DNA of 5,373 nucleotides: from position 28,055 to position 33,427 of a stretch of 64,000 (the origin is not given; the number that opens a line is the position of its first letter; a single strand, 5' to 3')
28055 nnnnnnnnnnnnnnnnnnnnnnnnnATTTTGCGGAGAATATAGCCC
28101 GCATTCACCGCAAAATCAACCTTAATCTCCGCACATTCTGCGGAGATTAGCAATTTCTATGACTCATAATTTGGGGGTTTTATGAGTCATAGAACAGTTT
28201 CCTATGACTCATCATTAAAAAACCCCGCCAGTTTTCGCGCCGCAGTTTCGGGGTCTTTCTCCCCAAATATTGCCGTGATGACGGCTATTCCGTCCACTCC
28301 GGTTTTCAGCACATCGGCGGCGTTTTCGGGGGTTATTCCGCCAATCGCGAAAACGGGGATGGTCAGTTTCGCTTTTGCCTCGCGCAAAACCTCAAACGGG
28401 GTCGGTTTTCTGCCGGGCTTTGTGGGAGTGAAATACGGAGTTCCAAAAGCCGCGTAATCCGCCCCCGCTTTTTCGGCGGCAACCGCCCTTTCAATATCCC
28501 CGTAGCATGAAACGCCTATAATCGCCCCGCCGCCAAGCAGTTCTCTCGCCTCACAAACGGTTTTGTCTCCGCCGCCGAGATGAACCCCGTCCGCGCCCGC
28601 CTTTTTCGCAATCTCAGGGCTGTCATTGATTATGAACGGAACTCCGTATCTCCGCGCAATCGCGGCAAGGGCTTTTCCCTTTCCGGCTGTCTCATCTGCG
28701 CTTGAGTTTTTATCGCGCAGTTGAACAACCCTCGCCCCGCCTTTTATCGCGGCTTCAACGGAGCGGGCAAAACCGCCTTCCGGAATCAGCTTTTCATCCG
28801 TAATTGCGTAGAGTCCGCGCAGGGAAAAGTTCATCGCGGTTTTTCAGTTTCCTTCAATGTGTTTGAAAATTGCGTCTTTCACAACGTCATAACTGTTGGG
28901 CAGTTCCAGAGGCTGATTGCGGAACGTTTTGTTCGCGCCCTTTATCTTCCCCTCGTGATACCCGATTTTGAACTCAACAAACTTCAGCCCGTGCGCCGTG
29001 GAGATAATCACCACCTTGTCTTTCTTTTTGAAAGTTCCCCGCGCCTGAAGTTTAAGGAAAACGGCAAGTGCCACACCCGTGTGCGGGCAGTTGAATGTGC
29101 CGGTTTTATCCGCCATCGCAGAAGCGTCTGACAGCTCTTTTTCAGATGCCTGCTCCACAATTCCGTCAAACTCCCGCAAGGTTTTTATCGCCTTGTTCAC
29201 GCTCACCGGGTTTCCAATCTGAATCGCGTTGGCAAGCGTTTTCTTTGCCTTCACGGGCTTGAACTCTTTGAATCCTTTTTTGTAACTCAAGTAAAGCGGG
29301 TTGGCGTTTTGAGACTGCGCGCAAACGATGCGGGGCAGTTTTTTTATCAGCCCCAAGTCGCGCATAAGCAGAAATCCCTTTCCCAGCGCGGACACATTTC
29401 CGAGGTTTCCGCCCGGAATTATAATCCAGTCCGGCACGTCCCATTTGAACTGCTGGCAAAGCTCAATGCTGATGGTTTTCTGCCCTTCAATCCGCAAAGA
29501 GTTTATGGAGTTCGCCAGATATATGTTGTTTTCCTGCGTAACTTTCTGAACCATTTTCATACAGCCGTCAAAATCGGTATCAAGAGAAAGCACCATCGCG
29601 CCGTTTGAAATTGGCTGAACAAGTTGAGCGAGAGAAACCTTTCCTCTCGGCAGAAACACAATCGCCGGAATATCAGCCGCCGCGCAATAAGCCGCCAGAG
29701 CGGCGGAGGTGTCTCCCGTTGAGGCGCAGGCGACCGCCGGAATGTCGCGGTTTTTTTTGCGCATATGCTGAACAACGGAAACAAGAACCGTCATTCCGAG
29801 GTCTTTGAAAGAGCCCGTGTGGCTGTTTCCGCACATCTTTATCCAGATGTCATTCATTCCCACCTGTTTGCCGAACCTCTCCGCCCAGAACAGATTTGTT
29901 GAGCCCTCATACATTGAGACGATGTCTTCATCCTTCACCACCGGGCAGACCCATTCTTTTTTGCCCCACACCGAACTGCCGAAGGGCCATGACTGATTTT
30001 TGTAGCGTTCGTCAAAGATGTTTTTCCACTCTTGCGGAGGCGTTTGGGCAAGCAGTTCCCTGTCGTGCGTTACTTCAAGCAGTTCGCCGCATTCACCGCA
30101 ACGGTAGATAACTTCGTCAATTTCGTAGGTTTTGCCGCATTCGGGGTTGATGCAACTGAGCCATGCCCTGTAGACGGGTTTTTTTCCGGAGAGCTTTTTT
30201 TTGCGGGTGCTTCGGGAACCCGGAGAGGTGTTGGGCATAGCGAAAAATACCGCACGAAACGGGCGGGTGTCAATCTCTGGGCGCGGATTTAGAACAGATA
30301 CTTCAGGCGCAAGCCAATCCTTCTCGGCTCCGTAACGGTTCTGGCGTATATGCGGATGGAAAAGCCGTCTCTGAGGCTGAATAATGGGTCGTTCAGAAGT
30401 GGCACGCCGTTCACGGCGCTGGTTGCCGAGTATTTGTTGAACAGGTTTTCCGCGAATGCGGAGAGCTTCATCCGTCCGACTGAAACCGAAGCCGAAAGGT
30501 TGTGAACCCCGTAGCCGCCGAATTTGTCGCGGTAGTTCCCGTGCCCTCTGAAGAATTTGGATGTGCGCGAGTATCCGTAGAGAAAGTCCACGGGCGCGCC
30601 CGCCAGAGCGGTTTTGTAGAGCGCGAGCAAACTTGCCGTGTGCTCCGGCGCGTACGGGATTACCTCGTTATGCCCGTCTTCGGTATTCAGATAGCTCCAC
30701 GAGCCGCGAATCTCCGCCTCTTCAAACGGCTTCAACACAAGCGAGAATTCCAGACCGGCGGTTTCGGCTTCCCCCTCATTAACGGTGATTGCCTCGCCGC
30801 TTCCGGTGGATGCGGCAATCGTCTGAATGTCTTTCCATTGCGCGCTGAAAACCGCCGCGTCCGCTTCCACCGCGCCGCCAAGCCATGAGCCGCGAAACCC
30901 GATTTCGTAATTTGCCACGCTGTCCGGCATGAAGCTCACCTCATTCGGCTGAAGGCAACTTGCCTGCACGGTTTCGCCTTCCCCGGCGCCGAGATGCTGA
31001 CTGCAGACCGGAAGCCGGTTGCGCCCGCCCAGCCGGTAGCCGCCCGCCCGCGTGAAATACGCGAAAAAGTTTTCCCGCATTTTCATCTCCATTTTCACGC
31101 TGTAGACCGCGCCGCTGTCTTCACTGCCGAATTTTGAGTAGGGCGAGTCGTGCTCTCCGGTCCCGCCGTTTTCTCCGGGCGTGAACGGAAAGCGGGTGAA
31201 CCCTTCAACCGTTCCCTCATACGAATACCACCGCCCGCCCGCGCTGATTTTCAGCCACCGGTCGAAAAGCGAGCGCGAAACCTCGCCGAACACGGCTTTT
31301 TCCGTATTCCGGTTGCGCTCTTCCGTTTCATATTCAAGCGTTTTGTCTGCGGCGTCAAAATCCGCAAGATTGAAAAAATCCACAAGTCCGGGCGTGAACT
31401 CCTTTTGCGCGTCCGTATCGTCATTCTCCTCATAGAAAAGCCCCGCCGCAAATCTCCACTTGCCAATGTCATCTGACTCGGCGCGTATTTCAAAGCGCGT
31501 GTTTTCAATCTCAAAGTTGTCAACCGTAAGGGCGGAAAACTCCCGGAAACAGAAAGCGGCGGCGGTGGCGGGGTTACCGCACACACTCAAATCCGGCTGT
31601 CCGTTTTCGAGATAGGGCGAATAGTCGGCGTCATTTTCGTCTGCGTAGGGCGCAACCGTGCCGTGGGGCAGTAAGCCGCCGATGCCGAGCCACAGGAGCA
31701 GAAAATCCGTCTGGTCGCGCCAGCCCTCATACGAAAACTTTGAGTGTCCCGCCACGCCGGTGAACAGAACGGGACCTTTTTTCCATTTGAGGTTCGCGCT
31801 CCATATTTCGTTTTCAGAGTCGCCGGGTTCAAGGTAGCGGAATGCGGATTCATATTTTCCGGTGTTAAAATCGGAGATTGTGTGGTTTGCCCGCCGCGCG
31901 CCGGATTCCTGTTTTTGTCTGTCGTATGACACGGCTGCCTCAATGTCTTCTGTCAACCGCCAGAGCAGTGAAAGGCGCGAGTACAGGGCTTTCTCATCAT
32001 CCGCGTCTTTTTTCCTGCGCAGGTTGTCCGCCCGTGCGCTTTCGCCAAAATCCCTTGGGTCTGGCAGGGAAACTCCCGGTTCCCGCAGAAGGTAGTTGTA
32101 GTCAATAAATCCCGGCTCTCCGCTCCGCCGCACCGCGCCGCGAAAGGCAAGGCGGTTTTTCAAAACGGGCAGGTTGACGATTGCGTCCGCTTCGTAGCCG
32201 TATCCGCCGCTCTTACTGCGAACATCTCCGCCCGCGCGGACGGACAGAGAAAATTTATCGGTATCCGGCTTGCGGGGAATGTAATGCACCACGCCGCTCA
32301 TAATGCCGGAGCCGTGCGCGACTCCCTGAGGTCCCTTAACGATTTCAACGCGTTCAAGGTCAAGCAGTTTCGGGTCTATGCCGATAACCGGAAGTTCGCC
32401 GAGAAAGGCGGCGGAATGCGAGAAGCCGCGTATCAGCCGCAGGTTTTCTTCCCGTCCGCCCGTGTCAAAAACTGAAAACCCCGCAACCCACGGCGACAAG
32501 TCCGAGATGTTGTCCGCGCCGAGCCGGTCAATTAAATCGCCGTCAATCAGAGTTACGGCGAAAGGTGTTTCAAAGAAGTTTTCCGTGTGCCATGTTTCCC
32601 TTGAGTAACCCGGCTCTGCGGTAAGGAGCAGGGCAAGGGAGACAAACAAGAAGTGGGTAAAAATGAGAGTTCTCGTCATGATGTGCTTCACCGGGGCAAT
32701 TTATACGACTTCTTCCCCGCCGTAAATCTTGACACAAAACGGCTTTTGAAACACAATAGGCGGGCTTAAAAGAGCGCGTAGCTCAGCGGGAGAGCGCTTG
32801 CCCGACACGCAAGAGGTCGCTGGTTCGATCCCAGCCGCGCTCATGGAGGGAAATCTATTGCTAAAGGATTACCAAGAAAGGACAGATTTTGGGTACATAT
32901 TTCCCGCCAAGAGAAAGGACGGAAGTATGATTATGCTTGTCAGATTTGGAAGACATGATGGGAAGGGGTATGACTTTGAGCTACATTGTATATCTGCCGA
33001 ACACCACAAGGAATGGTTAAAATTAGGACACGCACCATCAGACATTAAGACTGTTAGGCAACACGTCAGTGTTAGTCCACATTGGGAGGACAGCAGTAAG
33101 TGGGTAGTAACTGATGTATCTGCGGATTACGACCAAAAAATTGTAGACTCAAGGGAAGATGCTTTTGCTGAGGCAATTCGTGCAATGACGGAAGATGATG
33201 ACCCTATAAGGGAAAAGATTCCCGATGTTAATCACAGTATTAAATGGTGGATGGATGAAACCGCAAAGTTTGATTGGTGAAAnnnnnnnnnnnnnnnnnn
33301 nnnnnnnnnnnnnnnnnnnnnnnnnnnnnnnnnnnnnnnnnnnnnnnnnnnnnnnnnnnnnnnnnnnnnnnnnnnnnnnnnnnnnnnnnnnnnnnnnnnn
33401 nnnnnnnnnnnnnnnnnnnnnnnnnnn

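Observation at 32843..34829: P1-P2-MTase: a tightly coupled three-gene cassette that may be a two-subunit restriction enzyme with an N4C/N6A methyltransferase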

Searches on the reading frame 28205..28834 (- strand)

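Call 74: search_protein_families(library=pfam, proteins=[window:28205-28834:-], max_evalue=0.001)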
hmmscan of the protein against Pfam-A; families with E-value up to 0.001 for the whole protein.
window:28205-28834:- (210 aa): 1 family
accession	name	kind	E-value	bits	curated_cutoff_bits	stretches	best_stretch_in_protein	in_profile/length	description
PF02581.23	TMP-TENI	-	3.3e-61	206.2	27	1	8-189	1-180/180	Thiamine monophosphate synthase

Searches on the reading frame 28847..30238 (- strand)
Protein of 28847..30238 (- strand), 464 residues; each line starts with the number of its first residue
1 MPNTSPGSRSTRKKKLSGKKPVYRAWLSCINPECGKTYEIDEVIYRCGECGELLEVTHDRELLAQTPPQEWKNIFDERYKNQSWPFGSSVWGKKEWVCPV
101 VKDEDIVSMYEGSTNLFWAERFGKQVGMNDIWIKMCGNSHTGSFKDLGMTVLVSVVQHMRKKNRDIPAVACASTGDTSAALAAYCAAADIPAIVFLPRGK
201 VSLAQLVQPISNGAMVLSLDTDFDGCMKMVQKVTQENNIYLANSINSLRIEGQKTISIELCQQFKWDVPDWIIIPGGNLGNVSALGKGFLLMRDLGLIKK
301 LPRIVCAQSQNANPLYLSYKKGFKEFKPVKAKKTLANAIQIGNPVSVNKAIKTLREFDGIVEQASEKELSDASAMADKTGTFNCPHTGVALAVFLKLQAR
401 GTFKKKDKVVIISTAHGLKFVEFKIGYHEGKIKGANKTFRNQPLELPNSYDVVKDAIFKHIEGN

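Call 74: search_protein_families(library=pfam, proteins=[window:28847-30238:-], max_evalue=0.001)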
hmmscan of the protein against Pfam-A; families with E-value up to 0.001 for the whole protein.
window:28847-30238:- (464 aa): 1 family
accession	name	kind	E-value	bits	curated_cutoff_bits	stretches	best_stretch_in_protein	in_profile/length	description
PF00291.31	PALP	-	4.5e-57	194.1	35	1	107-414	1-294/295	Pyridoxal-phosphate dependent enzyme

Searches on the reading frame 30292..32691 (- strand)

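Call 74: search_protein_families(library=pfam, proteins=[window:30292-32691:-], max_evalue=0.001)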
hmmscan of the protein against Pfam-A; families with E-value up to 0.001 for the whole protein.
window:30292-32691:- (800 aa): 2 families
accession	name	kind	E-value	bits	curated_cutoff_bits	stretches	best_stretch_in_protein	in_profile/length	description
PF00593.30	TonB_dep_Rec_b-barrel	-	1.7e-17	64.8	27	1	285-750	48-436/436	TonB dependent receptor-like, beta-barrel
PF07715.20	Plug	-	6.5e-09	36.7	23.9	1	41-134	4-107/107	TonB-dependent Receptor Plug Domain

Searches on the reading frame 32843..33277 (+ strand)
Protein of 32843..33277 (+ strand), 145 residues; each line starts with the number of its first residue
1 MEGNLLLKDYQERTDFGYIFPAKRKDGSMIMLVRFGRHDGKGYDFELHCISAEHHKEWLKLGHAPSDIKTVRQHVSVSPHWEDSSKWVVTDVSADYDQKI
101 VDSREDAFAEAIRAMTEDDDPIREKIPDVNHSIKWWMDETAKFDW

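Call 6: search_protein_families(library=pfam, proteins=[window:32843-33277:+], max_evalue=1)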
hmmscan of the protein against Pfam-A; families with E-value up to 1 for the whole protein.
window:32843-33277:+ (145 aa): 0 families

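Call 7: search_protein_families(library=ncbifam, proteins=[window:32843-33277:+], max_evalue=1)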
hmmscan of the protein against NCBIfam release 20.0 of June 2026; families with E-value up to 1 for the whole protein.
window:32843-33277:+ (145 aa): 0 families

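Call 8: search_protein_families(library=padloc, proteins=[window:32843-33277:+], max_evalue=1)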
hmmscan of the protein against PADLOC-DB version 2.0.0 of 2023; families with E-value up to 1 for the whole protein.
window:32843-33277:+ (145 aa): 0 families

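Call 11: search_solved_structures(query=window:32843-33277:+, max_evalue=10)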
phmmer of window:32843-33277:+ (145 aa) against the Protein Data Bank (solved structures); distinct sequences matched with E-value up to 10: 1.
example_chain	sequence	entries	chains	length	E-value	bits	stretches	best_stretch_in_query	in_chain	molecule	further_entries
4p3y_B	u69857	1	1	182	0.65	13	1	48-90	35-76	Thiol:disulfide interchange protein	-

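Call 15: find_homologous_proteins(query=window:32843-33277:+, max_evalue=0.01)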
Query window:32843-33277:+ (145 aa): 1 proteins with E <= 0.01 among 4 candidates.
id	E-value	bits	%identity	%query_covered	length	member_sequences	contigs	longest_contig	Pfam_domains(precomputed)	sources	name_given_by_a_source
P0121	2.1e-95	335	100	100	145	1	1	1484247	-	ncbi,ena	-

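Call 39: search_protein_families(library=phrogs, proteins=[window:32843-33277:+], max_evalue=1)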
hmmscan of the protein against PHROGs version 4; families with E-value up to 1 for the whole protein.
window:32843-33277:+ (145 aa): 0 families

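Call 45: search_protein_representatives(protein=window:32843-33277:+)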
Query: 145 residues. Proteins with E-value up to 0.001 (for the whole library): 2; up to 1e-10: 1; up to 1e-30: 1. The best 2 are listed.
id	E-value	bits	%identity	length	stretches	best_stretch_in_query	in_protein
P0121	6.8e-96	334.5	100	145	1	1-145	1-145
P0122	6.9e-04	35.7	27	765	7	76-113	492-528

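Call 57: predict_structure(protein=window:32843-33277:+)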
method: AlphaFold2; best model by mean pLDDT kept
length: 145 residues; sequences in the alignment: 1
mean_pLDDT: 57.6   pTM: 0.56
mean pLDDT of the five models: 57.6, 45.7, 43.2, 43.0, 41.3
residues with pLDDT >= 90: 0; 70-90: 32; 50-70: 63; < 50: 50
segments of 3 or more residues with pLDDT < 50: 1-17, 21-28, 120-127, 129-135, 139-145
pLDDT, mean of each block of 10 residues (from residue 1): 35 44 47 58 66 58 53 72 83 73 74 62 44 48 34
secondary structure, 60 per line:
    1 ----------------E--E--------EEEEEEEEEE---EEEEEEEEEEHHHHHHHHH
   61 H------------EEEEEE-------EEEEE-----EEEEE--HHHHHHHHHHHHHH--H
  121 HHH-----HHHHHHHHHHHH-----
elements in order: E29-38 E42-51 H52-61 E74-79 E87-91 E97-101 H104-117 H120-123 H129-140

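Call 61: fold_search(model_id=the predicted structure, library=pdb)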
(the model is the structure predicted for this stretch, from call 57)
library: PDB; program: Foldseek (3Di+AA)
matches with E <= 10: 364; with E <= 0.001: 0
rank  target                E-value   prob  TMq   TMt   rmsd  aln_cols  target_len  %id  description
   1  2ix2_C                2.6e-01  0.18  0.19  0.12  15.7       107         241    7  Crystal structure of the heterotrimeric PCNA from Sulfolobus solfataricus (released 2006-10-04)
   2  8azk_R                3.7e-01  0.11  0.21  0.15  17.6       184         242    8  Bovine 20S proteasome, untreated (released 2024-03-20)
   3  7sqc_Z0               4.1e-01  0.06  0.17  0.06  26.9       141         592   11  Ciliary C1 central pair apparatus isolated from Chlamydomonas reinhardtii (released 2022-04-13)
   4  2nti_I                4.8e-01  0.11  0.20  0.12  19.4       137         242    9  Crystal structure of PCNA123 heterotrimer. (released 2007-12-18)
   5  7rpo_C                4.8e-01  0.10  0.20  0.12  18.6       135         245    8  Archaeal DNA ligase and heterotrimeric PCNA in complex with non-ligatable DNA (released 2021-11-17)
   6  3e82_B                5.7e-01  0.03  0.13  0.08  19.4       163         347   12  Crystal structure of a putative oxidoreductase from Klebsiella pneumoniae (released 2008-08-26)
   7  6avo_I                7.2e-01  0.11  0.24  0.17  17.0       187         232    9  Cryo-EM structure of human immunoproteasome with a novel noncompetitive inhibitor that selectively inhibits activated  (released 2017-12-06)
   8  3e82_A                7.6e-01  0.03  0.15  0.08  19.4       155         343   11  Crystal structure of a putative oxidoreductase from Klebsiella pneumoniae (released 2008-08-26)
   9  6mux_Q                8.0e-01  0.08  0.23  0.16  15.4       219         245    9  The structure of the Plasmodium falciparum 20S proteasome in complex with one PA28 activator (released 2019-08-07)
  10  1yqf_E                8.0e-01  0.06  0.19  0.17  14.3       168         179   10  Hypothetical protein from leishmania major unknown function sequence homologue to human p32 protein (released 2005-02-22)
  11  6ndt                  8.5e-01  0.28  0.30  0.25   7.9        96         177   11  Dehydroalanine intermediate of the FlgE D2 domain (released 2019-08-14)
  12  2h1t_B                9.0e-01  0.08  0.21  0.18  13.4       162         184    7  Crystal structure of a duf1089 family protein (pa1994) from pseudomonas aeruginosa at 1.80 A resolution (released 2006-05-30)
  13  3wjv                  9.5e-01  0.21  0.28  0.25   6.8       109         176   11  Crystal structure of the L68E variant of mLolB (released 2014-03-05)
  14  2kr0_MODEL_1_A        9.5e-01  0.10  0.24  0.11  12.4       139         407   11  Solution structure of the proteasome ubiquitin receptor Rpn13 (released 2010-05-26)
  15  3unf_C                1.0e+00  0.10  0.25  0.17  15.7       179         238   11  Mouse 20S immunoproteasome in complex with PR-957 (released 2012-02-29)
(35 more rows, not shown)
